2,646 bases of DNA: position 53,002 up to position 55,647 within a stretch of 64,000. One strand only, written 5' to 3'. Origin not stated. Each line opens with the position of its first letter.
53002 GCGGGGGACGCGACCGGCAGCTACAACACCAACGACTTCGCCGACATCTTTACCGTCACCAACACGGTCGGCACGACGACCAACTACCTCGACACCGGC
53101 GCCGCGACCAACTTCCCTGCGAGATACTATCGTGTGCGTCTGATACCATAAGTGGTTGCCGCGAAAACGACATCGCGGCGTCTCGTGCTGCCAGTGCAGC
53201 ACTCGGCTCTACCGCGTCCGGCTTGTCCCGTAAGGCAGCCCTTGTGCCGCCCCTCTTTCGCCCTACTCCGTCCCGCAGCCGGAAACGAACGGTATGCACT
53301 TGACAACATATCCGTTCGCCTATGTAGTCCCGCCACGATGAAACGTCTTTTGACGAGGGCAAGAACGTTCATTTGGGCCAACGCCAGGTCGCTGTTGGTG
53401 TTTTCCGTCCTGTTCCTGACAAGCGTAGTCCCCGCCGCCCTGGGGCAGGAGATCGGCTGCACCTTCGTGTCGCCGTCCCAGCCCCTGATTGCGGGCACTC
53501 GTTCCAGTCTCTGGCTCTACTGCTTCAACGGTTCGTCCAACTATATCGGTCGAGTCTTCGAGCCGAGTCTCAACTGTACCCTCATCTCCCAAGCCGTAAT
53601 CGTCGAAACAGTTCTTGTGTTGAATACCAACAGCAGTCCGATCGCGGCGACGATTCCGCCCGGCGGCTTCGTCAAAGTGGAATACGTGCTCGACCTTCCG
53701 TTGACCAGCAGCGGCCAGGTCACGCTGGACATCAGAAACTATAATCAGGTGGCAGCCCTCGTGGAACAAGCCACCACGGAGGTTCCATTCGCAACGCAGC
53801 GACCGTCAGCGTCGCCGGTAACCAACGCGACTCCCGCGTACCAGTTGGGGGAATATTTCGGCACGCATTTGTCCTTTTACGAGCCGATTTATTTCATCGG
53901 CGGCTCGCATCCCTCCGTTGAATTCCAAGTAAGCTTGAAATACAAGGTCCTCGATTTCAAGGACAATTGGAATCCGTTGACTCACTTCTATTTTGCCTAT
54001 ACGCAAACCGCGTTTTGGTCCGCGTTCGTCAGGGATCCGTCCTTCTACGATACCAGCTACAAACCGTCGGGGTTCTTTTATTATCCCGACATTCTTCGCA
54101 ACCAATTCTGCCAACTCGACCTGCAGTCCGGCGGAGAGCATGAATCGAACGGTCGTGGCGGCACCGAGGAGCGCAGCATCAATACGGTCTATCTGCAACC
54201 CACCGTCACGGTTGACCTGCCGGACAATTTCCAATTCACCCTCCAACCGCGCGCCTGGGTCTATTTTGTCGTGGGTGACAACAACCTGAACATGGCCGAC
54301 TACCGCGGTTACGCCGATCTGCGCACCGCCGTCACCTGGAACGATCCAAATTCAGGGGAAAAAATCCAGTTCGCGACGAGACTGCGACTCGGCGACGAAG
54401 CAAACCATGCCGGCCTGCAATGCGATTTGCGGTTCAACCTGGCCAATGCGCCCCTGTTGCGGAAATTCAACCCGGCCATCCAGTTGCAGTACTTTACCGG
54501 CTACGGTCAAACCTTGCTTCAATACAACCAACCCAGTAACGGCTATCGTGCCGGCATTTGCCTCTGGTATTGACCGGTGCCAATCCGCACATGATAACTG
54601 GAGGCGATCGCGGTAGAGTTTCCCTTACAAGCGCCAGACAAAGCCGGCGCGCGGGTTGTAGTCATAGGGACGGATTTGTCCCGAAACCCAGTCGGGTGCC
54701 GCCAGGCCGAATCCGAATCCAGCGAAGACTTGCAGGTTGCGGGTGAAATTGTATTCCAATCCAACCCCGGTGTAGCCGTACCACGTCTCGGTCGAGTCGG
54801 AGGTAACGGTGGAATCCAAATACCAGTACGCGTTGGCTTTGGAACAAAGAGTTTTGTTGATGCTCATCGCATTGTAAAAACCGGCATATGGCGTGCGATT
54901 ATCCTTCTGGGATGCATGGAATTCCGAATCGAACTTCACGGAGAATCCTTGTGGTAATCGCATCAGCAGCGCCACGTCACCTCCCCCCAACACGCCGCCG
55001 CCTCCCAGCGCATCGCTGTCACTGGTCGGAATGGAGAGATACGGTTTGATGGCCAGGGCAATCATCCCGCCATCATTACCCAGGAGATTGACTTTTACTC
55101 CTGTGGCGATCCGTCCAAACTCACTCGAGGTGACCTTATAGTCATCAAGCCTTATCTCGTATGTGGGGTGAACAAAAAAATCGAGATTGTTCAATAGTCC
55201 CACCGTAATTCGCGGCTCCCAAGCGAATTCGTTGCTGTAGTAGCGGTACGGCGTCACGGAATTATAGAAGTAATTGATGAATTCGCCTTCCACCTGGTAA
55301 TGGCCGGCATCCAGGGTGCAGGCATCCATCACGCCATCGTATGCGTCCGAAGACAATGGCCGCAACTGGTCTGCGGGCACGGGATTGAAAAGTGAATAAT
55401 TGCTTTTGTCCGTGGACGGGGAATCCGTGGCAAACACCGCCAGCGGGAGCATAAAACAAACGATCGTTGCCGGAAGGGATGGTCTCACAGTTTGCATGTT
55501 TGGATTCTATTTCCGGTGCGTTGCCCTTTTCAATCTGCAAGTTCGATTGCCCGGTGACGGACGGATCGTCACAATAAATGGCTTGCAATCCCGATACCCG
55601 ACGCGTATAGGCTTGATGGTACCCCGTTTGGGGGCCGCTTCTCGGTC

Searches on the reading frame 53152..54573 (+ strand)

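Call 102: search_protein_families(library=pfam, proteins=[window:53152-54573:+], max_evalue=0.0001)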
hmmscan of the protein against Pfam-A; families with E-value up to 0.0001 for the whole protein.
window:53152-54573:+ (473 aa): 1 family
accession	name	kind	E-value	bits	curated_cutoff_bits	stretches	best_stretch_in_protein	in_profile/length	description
PF02253.21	PLA1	-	4.9e-30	105.4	27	1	255-471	54-257/257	Phospholipase A1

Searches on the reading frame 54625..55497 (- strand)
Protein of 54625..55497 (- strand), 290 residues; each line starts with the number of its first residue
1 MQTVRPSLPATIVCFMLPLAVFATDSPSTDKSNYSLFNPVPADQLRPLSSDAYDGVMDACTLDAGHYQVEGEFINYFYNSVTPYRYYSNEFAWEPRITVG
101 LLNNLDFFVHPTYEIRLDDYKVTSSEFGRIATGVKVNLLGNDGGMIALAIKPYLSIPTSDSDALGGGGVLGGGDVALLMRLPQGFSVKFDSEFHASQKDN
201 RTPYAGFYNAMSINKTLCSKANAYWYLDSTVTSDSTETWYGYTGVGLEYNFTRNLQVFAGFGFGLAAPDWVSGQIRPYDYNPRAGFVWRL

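Call 102: search_protein_families(library=pfam, proteins=[window:54625-55497:-], max_evalue=0.0001)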
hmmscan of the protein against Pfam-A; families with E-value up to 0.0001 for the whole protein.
window:54625-55497:- (290 aa): 1 family
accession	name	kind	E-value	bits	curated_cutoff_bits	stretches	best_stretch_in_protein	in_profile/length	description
PF13557.12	Phenol_MetA_deg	-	2.8e-08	34.6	22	1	63-270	14-232/242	Putative MetA-pathway of phenol degradation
